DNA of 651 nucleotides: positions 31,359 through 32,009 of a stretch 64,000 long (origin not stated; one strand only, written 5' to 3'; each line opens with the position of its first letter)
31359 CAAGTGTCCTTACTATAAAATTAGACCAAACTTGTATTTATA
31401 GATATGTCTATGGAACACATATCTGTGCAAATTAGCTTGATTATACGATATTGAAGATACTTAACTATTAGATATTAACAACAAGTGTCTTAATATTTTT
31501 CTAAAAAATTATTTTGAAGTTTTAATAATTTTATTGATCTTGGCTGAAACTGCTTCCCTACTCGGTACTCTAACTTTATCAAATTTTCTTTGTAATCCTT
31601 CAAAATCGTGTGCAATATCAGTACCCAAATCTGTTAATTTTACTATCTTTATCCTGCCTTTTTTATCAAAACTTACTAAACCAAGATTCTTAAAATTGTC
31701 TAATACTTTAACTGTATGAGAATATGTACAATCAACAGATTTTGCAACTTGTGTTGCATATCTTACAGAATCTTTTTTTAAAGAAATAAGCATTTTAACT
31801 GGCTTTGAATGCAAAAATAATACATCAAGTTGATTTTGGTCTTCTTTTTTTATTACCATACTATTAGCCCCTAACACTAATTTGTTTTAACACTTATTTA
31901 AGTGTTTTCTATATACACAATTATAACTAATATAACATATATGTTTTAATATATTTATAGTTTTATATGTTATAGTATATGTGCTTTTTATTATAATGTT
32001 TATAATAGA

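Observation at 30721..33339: AT-rich 2.6-kb islet between HAD nucleotidase and histone genes: regulators, nuclease-fold protein, matching operators, frameshifted ORF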

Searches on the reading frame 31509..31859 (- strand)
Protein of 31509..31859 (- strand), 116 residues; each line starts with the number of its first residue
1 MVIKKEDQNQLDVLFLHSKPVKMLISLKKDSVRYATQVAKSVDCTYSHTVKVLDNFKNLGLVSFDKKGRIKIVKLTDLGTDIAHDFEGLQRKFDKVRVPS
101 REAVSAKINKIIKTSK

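Call 4: search_protein_families(library=pfam, proteins=[window:31509-31859:-], max_evalue=0.1)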
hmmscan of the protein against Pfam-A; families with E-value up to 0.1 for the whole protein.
window:31509-31859:- (116 aa): 7 families
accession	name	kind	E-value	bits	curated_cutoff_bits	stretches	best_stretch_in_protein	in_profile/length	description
PF25212.1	HVO_A0114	-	0.0013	18.9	27.6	1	16-74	20-78/84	HVO_A0114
PF22665.2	DUF6293_C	-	0.0028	18.5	27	1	51-84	66-99/101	DUF6293 C-terminal winged helix domain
PF13463.12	HTH_27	-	0.0045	17.7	22.2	1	36-79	22-68/68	Winged helix DNA-binding domain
PF10007.15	DUF2250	-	0.0045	17.5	24.4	1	19-72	9-62/93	Uncharacterized protein conserved in archaea (DUF2250)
PF14947.12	HTH_45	-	0.042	14.3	25.5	1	31-91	18-74/77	Winged helix-turn-helix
PF13545.12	HTH_Crp_2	-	0.043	14.2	27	0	37-78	27-67/70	Crp-like helix-turn-helix domain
PF09567.15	RE_MamI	-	0.083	13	25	1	32-71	63-102/183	MamI restriction endonuclease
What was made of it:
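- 31509..31859 (-): 116-aa winged-helix regulator, a conserved core gene of Aenigmatarchaeota-type DPANN archaea. Pfam HTH_27 scores 17.7 bits against a cut-off of 22.2 (call 4).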

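Call 16: search_protein_families(library=ncbifam, proteins=[window:31509-31859:-], max_evalue=0.1)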
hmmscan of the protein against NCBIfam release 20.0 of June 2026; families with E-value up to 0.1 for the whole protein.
window:31509-31859:- (116 aa): 5 families
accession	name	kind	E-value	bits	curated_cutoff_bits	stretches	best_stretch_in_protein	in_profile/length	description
TIGR01884.1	cas_HTH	subfamily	0.0047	16.3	60.2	1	19-79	143-202/202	CRISPR-associated CARF protein Csa3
NF050184.1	VpaChn25_0724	subfamily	0.0056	16.8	65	1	44-84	35-75/88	VpaChn25_0724 family phage protein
NF045593.1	bilirub_TF_BilQ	equivalog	0.027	14.2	125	1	25-96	37-111/135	bilirubin utilization transcriptional regulator BilQ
NF003210.0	PRK04172.1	equivalog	0.033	13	350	1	16-85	4-72/496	phenylalanine--tRNA ligase subunit alpha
NF047906.1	CdPbTransRegCmtR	equivalog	0.055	13.4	150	1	22-77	25-79/104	Cd(II)/Pb(II)-sensing metalloregulatory transcriptional regulator CmtR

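Call 17: search_protein_families(library=phrogs, proteins=[window:31509-31859:-], max_evalue=0.1)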
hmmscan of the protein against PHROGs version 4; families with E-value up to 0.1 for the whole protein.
window:31509-31859:- (116 aa): 2 families
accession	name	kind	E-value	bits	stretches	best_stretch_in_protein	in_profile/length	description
phrog_11046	-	transcription regulation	0.012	16.4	1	18-96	9-90/94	transcriptional regulator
phrog_436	-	unknown function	0.077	13.3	1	53-84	60-92/125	-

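Call 38: find_related_loci(query=window:31509-31859:-, collection=viral_contigs, flank=10000)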
Query window:31509-31859:- (116 aa) in viral_contigs; peptide patterns used: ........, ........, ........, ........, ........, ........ (x = any residue, [..] = any of these).
57 stretches matched a pattern, but none encodes a relative of the query by tblastn (E <= 1e-3).

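Call 42: find_homologous_proteins(query=window:31509-31859:-, max_evalue=0.01)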
Query window:31509-31859:- (116 aa): 390 proteins with E <= 0.01 among 390 candidates; the best 120 are listed.
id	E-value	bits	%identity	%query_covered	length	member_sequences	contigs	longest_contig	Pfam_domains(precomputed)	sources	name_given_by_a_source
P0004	1.1e-66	239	100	100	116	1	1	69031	-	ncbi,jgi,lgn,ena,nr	ncbi:MAG: hypothetical protein KJ906_01180 [Nanoarchaeota archaeon]|nr:hypothetical protein [Nanoarc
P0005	8.6e-57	207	87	91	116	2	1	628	-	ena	-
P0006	8.3e-56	204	84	100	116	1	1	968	-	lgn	-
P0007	1.0e-55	204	83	100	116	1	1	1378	-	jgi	-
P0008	5.6e-53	195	82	91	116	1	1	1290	-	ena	-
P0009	1.8e-52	193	83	93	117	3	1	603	-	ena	-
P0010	8.6e-48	178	73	90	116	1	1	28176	-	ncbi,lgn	-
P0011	2.3e-47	177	73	91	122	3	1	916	-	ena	-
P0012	8.6e-46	172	73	95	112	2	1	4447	-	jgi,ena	-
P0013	1.0e-44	169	72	91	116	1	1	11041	-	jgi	-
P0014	1.7e-43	165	68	95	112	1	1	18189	-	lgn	-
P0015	1.4e-42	162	64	94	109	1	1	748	-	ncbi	-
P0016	3.0e-42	161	67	94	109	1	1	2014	-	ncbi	-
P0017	2.9e-41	157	68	89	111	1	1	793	-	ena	-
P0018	5.4e-40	153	68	88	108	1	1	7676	-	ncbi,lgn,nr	ncbi:MAG: hypothetical protein PHU12_02595 [Candidatus Aenigmarchaeota archaeon]|nr:hypothetical pro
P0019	6.1e-40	153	73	81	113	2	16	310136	-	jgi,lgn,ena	jgi:predicted transcriptional regulator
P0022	5.7e-39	150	66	92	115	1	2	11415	PF13463.13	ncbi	-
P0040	1.1e-37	146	65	92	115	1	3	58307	-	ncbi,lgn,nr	ncbi:MAG: hypothetical protein QW751_01865 [Candidatus Aenigmatarchaeota archaeon]|nr:hypothetical p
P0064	7.5e-37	143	67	83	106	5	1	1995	PF13463.13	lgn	-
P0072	2.3e-36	142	67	81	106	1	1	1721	PF13463.13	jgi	jgi:predicted transcriptional regulator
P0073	2.3e-36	142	67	81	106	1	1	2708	PF13463.13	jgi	jgi:predicted transcriptional regulator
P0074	2.6e-36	142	67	83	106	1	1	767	PF13463.13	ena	-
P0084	1.0e-35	140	61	93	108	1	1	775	PF13463.13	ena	-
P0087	1.5e-35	139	66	83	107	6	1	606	PF13463.13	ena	-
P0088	1.6e-35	139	65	89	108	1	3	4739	PF13463.13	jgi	jgi:predicted transcriptional regulator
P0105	1.8e-34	136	65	86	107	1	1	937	PF13463.13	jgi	-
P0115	9.6e-34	133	66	83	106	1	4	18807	PF13463.13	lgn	-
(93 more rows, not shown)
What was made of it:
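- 31509..31859 (-): More than 390 homologs exist; the listed ones are 55-87% identical (call 42).
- On Winged-helix transcription regulators (HTH_27/MarR-like; AF_1382-like): Several homologs carry precomputed PF13463 (call 42).
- wHTH has more than 390 homologs at 55-87% identity (call 42).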

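Call 43: find_encoding_contigs(protein=P0010, flank=6000, max_places=3)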
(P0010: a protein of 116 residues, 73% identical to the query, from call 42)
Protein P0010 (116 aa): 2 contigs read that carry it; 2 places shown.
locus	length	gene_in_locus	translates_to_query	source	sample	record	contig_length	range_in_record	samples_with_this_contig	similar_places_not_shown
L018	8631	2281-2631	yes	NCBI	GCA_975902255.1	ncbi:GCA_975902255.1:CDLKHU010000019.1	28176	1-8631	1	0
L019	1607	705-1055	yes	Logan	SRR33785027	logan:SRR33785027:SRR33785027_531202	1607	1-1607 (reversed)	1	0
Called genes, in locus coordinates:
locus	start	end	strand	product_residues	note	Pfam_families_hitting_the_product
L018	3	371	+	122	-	?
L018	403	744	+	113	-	-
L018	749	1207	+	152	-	-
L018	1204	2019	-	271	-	-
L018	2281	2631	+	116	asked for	-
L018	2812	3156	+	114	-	-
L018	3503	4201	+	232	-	-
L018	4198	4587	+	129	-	-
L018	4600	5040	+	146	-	-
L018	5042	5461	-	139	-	-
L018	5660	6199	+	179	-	PF01965:DJ-1_PfpI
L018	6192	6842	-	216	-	-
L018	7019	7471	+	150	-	-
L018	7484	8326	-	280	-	PF01180:DHO_dh, PF03060:NMO (faint)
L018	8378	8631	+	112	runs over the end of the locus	PF04430:DUF498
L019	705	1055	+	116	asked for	-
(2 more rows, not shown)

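Call 44: find_encoding_contigs(protein=P0019, flank=6000, max_places=4)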
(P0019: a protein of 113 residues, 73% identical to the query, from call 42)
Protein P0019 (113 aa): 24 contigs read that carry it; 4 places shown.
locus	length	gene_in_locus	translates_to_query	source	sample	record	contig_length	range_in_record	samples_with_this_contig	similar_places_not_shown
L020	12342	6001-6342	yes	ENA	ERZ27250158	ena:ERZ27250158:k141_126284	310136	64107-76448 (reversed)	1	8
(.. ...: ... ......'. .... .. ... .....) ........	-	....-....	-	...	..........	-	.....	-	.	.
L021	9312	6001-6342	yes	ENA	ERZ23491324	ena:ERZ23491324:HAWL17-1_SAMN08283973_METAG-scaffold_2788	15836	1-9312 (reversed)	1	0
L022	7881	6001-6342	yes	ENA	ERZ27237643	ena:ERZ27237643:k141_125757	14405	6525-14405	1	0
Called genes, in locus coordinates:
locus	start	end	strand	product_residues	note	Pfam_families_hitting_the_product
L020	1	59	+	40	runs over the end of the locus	-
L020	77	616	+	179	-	PF13238:AAA_18 (weak), PF13207:AAA_17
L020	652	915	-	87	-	-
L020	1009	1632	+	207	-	-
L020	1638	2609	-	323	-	PF00633:HHH (faint), PF14520:HHH_5, PF00154:RecA_N, PF08423:Rad51, PF13481:AAA_25 (weak), PF06745:ATPase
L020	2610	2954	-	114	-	-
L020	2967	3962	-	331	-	PF01336:tRNA_anti-codon (faint), PF08646:Rep_fac-A_C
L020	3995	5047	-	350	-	-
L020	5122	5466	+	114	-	-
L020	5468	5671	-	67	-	PF00125:Histone, PF00808:CBFD_NFYB_HMF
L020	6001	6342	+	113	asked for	-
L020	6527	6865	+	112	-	-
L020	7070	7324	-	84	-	-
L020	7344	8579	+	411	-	PF00586:AIRS (faint)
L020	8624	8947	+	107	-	-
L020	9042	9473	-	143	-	-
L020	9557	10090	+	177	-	PF01965:DJ-1_PfpI, PF17124:ThiJ_like (weak)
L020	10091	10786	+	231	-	PF00483:NTP_transferase, PF12804:NTP_transf_3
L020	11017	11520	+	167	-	-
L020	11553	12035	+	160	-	PF22769:DCD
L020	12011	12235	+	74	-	PF03911:Sec61_beta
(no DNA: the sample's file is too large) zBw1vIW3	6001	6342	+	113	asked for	-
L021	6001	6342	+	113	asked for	-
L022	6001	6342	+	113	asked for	-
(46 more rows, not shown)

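Call 45: find_encoding_contigs(protein=P0040, flank=6000, max_places=3)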
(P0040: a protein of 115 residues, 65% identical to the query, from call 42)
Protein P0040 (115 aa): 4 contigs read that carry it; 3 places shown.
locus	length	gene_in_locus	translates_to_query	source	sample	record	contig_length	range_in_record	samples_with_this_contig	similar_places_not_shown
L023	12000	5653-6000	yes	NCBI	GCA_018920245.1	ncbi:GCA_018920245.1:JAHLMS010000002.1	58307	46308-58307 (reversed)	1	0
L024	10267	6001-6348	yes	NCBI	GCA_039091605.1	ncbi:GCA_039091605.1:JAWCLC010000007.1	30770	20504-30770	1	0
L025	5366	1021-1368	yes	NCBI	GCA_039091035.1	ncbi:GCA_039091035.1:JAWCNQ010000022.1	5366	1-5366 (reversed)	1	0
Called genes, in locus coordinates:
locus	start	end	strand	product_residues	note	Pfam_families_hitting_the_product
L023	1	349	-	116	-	PF02834:LigT_PEase, PF13563:2_5_RNA_ligase2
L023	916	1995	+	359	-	PF00437:T2SSE (weak), PF05729:NACHT (weak), PF13173:AAA_14 (faint), PF13401:AAA_22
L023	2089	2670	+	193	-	PF06414:Zeta_toxin (weak), PF13238:AAA_18, PF13671:AAA_33 (weak), PF00406:ADK (weak), PF13207:AAA_17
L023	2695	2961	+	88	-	PF05239:PRC (weak)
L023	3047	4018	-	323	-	PF14520:HHH_5, PF00154:RecA_N, PF08423:Rad51, PF13481:AAA_25 (weak), PF06745:ATPase (weak)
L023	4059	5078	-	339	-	PF01336:tRNA_anti-codon (weak), PF08646:Rep_fac-A_C (weak)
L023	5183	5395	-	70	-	PF00125:Histone (weak), PF00808:CBFD_NFYB_HMF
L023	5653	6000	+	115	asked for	-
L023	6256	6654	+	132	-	PF27297:AF_0843 (weak)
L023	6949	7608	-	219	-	-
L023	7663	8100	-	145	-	-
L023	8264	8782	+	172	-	PF01965:DJ-1_PfpI, PF18011:Catalase_C (weak)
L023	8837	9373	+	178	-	PF01965:DJ-1_PfpI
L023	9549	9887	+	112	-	PF04430:DUF498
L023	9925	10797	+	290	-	PF03477:ATP-cone, PF04471:Mrr_cat (faint), PF22357:AF1548-like_C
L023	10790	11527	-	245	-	PF13353:Fer4_12, PF04055:Radical_SAM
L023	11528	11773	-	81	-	PF05768:Glrx-like (weak), PF13192:Thioredoxin_3, PF00462:Glutaredoxin (weak)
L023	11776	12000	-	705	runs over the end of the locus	PF03477:ATP-cone (weak), PF13597:NRDD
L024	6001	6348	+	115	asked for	-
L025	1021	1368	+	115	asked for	-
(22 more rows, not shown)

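Call 57: find_encoding_contigs(protein=P0007, flank=6000, max_places=3)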
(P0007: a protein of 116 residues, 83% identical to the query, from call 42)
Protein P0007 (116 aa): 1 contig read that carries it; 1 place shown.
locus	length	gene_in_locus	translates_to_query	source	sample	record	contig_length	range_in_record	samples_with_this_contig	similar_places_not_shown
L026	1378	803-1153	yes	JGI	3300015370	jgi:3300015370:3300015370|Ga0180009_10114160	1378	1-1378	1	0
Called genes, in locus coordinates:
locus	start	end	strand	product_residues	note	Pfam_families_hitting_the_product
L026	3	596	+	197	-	?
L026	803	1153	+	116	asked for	-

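Call 58: find_encoding_contigs(protein=P0013, flank=6000, max_places=3)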
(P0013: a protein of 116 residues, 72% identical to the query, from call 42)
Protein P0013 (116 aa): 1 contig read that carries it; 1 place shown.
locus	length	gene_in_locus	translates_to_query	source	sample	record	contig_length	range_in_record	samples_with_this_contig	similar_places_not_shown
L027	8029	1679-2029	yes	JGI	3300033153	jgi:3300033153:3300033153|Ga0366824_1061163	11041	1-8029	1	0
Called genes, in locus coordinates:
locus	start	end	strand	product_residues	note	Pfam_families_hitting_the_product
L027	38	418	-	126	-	-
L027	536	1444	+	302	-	PF12705:PDDEXK_1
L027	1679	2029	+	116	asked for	-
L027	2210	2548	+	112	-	-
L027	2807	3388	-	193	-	PF06941:NT5C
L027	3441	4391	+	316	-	-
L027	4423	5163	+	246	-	-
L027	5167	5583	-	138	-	-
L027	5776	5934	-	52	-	-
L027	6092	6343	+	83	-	-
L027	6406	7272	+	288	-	PF03477:ATP-cone (weak), PF22357:AF1548-like_C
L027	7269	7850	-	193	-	PF00210:Ferritin, PF02915:Rubrerythrin, PF23458:DUF7130 (faint), PF21349:RUBY_RBDX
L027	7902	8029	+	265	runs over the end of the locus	PF00890:FAD_binding_2 (weak), PF01134:GIDA (faint), PF01266:DAO (faint), PF01494:FAD_binding_3 (faint), PF07992:Pyr_redox_2, PF13738:Pyr_redox_3, PF07992:Pyr_redox_2, PF13738:Pyr_redox_3 (weak), +1 more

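Call 59: find_encoding_contigs(protein=P0014, flank=6000, max_places=3)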
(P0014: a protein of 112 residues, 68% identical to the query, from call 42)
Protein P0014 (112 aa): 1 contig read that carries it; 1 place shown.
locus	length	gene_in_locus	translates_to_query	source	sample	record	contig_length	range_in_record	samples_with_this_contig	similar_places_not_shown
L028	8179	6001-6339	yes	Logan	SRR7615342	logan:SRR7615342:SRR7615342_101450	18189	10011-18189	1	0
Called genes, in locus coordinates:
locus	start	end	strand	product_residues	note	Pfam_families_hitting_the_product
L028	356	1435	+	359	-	PF04851:ResIII (faint), PF05729:NACHT (faint), PF13401:AAA_22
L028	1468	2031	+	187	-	PF06414:Zeta_toxin, PF00406:ADK (weak), PF13207:AAA_17, PF13238:AAA_18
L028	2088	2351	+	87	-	PF05239:PRC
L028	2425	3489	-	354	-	PF00633:HHH (faint), PF14520:HHH_5, PF00154:RecA_N, PF08423:Rad51, PF13481:AAA_25 (weak), PF06745:ATPase (weak)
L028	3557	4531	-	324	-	PF01336:tRNA_anti-codon, PF08646:Rep_fac-A_C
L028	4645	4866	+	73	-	-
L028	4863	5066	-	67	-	PF00808:CBFD_NFYB_HMF, PF00125:Histone (faint)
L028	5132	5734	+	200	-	PF09335:VTT_dom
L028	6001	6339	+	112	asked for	-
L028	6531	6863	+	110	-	-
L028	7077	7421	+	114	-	-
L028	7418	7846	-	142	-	-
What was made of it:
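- The order histone< | >wHTH >112aa holds in L020-22, L023-25 and L028 (calls 44, 45, 59). wHTH and the 112-aa gene are conserved and syntenic in many relatives (calls 42, 44, 45, 58, 59).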

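Call 68: search_protein_families(library=padloc, proteins=[window:31509-31859:-, L027:536-1444:+], max_evalue=0.1)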
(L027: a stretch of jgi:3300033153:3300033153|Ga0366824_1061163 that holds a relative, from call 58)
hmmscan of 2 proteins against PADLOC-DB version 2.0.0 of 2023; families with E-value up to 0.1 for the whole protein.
window:31509-31859:- (116 aa): 8 families
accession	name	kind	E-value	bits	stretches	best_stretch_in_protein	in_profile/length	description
PDLC01434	CasR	-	9.1e-05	20.4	1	15-80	125-187/191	"CAS-I,CAS-II,CAS-III,CAS-IV,CAS-V,CAS-VI; associated_signaling"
PDLC01866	CARF3--CARF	-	0.00016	19.7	1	17-79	138-200/207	-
PDLC01268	CasR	-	0.00061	17.8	1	16-77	122-178/179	"CAS-I,CAS-II,CAS-III,CAS-IV,CAS-V,CAS-VI; associated_signaling"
PDLC01852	CARF3--CARF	-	0.00075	17.5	1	18-79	143-204/208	-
PDLC01875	CARF3--CARF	-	0.0016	16.2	1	23-84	153-212/219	-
PDLC01865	CARF3--CARF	-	0.012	13.2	1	14-83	147-211/215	-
PDLC03399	REase_II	-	0.014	12.7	1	45-77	260-292/345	Type II restriction enzyme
PDLC01847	CARF3--CARF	-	0.019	12.6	1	50-87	199-236/239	-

L027:536-1444:+ (302 aa): 4 families
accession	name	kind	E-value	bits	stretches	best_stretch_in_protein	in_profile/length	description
PDLC00943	Cas4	-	1.1e-09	36.5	1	106-208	24-122/180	CRISPR-associated protein Cas4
PDLC01250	Cas4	-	4e-09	35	1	101-207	18-112/168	"CAS-I,CAS-II,CAS-III,CAS-IV,CAS-V,CAS-VI; acquisition_associated"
PDLC00944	Cas4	-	3.4e-06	25.4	1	107-209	32-122/177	Cas4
PDLC01447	Cas4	-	4.9e-05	21.9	1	8-300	6-158/161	"CAS-I,CAS-II,CAS-III,CAS-IV,CAS-V,CAS-VI; acquisition_associated"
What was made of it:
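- Tried and rejected: Only winged-helix-domain similarity of wHTH to Csa3/CasR (call 68).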

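Call 70: search_protein_families(library=pfam, proteins=[L027:536-1444:+, L018:1204-2019:-, L027:2210-2548:+, L023:6256-6654:+], max_evalue=0.05)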
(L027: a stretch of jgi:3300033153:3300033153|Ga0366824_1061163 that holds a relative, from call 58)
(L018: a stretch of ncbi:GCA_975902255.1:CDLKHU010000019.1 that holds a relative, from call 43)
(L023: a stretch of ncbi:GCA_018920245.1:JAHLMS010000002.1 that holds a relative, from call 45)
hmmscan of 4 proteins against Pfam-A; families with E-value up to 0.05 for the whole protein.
L027:536-1444:+ (302 aa): 1 family
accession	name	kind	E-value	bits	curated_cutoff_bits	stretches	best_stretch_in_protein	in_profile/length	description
PF12705.13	PDDEXK_1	-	4.3e-09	37.1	22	1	7-299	2-246/247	PD-(D/E)XK nuclease superfamily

L018:1204-2019:- (271 aa): 1 family
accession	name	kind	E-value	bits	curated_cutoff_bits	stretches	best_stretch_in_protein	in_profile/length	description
PF13730.12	HTH_36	-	0.047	13.9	25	0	109-135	24-50/55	Helix-turn-helix domain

L027:2210-2548:+ (112 aa): 3 families
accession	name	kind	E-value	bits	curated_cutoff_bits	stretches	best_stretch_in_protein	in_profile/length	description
PF24659.1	DUF7648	-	0.00079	20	27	1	27-62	8-43/63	Domain of unknown function (DUF7648)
PF02319.26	E2F_TDP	-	0.014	15.6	25.7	1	19-84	6-60/65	E2F/DP family winged-helix DNA-binding domain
PF18096.6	Thump_like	-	0.03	14.6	26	1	15-60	18-58/78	THUMP domain-like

L023:6256-6654:+ (132 aa): 1 family
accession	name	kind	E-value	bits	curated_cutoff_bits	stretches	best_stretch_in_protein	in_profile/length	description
PF09339.16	HTH_IclR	-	0.017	15.3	22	0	50-99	5-50/52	IclR helix-turn-helix domain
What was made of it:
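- Closest known: Cas4 / PDDEXK_1 nucleases. Same: The L027 gene in the equivalent slot is a PDDEXK_1, Cas4-like protein (Pfam 4.3e-9; PADLOC Cas4 1.1e-9; calls 68, 70).
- It holds a VTT-domain gene in L028 and a Cas4-like PDDEXK_1 gene in L027 (calls 44, 45, 58, 59, 70).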
